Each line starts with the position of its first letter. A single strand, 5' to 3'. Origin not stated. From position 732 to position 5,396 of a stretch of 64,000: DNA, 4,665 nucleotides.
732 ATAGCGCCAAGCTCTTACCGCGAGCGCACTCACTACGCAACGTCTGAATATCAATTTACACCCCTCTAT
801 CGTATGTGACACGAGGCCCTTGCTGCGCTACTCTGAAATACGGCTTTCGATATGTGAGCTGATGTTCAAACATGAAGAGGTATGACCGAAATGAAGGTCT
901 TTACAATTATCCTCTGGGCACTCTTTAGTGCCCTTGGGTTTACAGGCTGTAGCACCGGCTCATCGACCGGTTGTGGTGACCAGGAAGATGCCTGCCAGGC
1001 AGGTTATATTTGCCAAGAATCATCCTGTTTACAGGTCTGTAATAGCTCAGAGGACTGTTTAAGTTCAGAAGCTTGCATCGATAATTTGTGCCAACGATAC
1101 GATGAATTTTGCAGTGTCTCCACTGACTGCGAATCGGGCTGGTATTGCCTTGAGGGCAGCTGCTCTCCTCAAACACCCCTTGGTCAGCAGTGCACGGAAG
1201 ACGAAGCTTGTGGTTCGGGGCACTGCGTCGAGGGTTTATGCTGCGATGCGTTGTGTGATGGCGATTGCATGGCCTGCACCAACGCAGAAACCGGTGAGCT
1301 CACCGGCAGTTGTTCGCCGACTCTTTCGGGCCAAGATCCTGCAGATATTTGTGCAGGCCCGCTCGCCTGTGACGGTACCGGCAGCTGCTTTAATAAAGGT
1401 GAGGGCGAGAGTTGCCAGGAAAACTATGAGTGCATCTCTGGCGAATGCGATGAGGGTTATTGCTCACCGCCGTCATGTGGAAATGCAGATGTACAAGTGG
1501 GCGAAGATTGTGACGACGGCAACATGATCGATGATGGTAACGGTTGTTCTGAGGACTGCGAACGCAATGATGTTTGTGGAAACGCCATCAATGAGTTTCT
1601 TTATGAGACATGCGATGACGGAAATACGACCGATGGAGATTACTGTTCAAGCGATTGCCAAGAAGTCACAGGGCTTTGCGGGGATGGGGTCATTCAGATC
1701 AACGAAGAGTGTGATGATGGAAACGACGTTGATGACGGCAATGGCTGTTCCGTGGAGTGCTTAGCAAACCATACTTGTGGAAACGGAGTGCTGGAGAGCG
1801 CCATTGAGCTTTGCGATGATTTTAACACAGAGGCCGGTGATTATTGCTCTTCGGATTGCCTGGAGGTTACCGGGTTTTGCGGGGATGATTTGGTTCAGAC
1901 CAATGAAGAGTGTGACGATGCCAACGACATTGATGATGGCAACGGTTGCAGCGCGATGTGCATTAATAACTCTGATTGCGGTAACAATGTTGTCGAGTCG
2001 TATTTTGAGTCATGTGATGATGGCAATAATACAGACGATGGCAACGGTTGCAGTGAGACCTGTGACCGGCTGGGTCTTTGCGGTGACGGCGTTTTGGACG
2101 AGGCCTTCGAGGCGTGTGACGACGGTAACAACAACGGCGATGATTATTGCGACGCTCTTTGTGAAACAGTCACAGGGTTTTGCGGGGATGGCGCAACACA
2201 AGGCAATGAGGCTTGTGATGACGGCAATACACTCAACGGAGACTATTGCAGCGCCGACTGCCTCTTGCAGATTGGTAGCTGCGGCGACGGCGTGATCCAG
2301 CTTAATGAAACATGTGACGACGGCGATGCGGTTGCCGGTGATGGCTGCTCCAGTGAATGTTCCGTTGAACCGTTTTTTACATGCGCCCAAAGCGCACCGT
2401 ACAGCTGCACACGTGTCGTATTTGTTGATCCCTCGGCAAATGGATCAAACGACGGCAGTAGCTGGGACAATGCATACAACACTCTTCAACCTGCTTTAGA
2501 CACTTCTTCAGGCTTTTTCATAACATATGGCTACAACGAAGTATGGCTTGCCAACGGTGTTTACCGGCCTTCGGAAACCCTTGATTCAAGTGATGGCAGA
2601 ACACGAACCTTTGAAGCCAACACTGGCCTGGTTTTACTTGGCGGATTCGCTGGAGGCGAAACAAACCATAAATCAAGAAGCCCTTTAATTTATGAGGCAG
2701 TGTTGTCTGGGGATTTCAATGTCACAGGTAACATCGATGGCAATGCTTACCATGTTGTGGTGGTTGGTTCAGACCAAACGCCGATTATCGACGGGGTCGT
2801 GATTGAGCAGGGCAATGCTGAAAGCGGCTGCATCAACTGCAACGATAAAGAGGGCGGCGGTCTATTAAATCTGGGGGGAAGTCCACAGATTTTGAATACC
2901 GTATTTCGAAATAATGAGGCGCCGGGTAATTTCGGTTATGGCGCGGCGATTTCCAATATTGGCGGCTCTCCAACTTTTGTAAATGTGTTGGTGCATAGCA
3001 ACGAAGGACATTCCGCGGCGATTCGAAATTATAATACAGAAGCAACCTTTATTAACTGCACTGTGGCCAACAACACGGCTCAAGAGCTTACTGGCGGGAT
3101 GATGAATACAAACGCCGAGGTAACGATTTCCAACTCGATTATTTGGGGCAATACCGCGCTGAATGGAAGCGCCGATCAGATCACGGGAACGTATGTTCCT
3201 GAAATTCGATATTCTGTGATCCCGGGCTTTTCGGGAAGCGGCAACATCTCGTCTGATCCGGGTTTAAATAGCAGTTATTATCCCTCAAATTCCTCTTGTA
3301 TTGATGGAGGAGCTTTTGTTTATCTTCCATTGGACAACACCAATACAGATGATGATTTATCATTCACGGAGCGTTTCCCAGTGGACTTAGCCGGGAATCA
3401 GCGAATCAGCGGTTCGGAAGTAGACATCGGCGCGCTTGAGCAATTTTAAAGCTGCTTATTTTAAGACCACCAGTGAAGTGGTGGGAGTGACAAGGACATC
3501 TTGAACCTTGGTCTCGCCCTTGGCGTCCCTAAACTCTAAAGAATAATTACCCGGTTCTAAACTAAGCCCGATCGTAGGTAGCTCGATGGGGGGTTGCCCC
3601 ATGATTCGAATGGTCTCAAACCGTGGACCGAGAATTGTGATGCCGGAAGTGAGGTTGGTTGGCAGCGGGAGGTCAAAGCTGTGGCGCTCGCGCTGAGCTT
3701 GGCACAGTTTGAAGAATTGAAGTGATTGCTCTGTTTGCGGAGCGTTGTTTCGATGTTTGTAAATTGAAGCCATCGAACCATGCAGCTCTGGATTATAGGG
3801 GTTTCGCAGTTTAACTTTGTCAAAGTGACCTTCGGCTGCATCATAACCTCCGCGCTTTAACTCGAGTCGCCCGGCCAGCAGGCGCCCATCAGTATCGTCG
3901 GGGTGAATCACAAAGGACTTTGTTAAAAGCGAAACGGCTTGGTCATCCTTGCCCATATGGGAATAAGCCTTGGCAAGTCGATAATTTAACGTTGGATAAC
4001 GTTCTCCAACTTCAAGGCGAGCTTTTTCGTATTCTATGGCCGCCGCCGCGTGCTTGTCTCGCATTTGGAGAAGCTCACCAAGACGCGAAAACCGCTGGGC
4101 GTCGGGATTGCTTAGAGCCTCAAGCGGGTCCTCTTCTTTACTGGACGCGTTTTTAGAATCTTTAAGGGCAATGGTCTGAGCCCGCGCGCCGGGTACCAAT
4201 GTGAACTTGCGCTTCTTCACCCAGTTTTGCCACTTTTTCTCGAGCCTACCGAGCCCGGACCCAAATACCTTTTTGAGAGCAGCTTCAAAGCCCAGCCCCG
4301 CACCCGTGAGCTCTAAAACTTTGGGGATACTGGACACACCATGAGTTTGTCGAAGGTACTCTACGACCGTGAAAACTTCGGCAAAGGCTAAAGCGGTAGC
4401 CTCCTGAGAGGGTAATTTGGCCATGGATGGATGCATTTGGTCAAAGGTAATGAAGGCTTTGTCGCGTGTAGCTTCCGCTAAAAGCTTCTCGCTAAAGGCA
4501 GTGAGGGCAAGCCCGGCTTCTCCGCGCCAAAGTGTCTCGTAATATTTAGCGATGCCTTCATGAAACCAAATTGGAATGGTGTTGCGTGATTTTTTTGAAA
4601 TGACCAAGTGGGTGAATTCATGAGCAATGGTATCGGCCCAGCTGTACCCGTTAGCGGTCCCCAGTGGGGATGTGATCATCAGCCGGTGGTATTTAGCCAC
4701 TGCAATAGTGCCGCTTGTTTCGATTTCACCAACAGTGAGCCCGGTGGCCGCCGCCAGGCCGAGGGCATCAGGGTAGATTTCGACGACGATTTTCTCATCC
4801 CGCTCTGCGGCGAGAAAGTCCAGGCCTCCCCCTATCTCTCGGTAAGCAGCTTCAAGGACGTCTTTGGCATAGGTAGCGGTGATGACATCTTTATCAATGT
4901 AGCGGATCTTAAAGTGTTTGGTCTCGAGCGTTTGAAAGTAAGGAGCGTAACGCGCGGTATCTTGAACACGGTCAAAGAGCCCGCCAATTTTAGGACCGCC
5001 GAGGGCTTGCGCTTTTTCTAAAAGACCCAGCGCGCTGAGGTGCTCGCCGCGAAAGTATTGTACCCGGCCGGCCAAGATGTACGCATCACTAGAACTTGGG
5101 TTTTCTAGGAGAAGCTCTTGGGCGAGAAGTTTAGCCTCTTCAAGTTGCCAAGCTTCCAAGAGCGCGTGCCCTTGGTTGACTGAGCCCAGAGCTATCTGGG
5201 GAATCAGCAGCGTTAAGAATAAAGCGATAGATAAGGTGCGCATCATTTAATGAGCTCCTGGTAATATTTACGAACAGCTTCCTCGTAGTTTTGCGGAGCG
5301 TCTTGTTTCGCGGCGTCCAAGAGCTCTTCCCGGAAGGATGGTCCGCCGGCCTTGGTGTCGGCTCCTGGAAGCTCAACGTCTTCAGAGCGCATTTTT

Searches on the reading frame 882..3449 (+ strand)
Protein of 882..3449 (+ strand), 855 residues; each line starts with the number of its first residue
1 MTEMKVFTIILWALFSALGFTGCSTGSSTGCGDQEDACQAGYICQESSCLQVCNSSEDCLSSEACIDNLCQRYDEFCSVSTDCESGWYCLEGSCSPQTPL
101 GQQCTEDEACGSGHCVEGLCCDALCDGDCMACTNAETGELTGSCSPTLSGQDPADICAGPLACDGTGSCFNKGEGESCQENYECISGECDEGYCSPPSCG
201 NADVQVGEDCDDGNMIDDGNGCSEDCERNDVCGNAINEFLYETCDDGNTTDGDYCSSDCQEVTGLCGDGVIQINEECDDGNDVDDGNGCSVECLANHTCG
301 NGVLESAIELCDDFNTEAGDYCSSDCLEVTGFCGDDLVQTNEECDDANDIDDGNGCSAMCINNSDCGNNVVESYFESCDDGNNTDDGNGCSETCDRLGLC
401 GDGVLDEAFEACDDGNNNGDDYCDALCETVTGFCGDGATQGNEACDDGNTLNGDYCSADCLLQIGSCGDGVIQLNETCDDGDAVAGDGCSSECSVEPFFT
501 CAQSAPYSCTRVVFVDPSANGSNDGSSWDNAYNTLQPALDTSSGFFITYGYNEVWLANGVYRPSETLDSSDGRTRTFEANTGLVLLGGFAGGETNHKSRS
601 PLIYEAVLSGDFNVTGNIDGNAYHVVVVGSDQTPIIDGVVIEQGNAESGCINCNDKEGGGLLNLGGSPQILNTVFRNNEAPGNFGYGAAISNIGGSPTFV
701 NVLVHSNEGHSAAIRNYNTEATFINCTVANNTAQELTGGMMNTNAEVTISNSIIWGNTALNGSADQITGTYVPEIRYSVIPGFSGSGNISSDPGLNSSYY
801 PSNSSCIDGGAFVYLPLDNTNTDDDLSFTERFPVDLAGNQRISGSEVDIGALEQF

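Call 6: search_protein_families(library=pfam, proteins=[window:882-3449:+], max_evalue=0.0001)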
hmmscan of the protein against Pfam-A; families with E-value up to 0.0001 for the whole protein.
window:882-3449:+ (855 aa): 1 family
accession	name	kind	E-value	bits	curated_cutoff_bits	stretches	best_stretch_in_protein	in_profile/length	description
PF13948.11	DUF4215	-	3.2e-20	72.6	27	0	433-460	20-46/47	Domain of unknown function (DUF4215)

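Call 10: find_encoding_contigs(protein=window:882-3449:+, flank=10000, max_places=3)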
Protein window:882-3449:+ (855 aa): 2 contigs read that carry it; 1 place shown.
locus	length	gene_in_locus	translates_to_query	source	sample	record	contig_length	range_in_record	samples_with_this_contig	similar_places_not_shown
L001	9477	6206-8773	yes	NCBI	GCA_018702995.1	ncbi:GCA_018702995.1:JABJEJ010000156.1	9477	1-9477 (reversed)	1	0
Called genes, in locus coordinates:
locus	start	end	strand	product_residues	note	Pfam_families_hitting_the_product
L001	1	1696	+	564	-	PF04055:Radical_SAM (weak), PF10105:DUF2344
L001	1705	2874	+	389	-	PF13439:Glyco_transf_4, PF13579:Glyco_trans_4_4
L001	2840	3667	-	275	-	PF08501:Shikimate_dh_N, PF01488:Shikimate_DH (weak), PF18317:SDH_C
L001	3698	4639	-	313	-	PF06574:FAD_syn, PF01687:Flavokinase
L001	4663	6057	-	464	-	PF00890:FAD_binding_2, PF01134:GIDA, PF03486:HI0933_like (faint), PF07992:Pyr_redox_2, PF12831:FAD_oxidored, PF13738:Pyr_redox_3, PF00070:Pyr_redox, PF02852:Pyr_redox_dim, +1 more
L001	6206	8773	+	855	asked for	PF13948:DUF4215 (faint)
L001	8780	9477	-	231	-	PF13428:TPR_14 (faint), PF13431:TPR_17 (faint), PF14559:TPR_19 (faint)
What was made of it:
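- On Complete chemosensory pathway (CheA + CheW + MCP core): None in about 6 kb upstream (L001; call 10).
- Tried and rejected: The left flank gave 6 kb (L001; call 10).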

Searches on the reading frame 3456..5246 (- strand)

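Call 6: search_protein_families(library=pfam, proteins=[window:3456-5246:-], max_evalue=0.0001)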
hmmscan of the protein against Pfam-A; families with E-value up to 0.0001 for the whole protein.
window:3456-5246:- (596 aa): 6 families
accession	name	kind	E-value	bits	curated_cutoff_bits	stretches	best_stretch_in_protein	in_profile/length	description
PF13485.12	Peptidase_MA_2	-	2e-16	60.8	32.4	1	172-344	37-200/201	Peptidase MA superfamily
PF14559.12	TPR_19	-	1.2e-08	35.6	25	0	435-495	8-68/68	Tetratricopeptide repeat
PF13428.12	TPR_14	-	1.6e-05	25.5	23.5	0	420-461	3-44/44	Tetratricopeptide repeat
PF13431.12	TPR_17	-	1.6e-05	25.3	24.4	0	481-504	8-31/34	Tetratricopeptide repeat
PF07719.23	TPR_2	-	3.7e-05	24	27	0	420-451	3-34/34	Tetratricopeptide repeat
PF12895.13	ANAPC3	-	4.5e-05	24.1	27.2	0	34-80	4-50/82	Anaphase-promoting complex, cyclosome, subunit 3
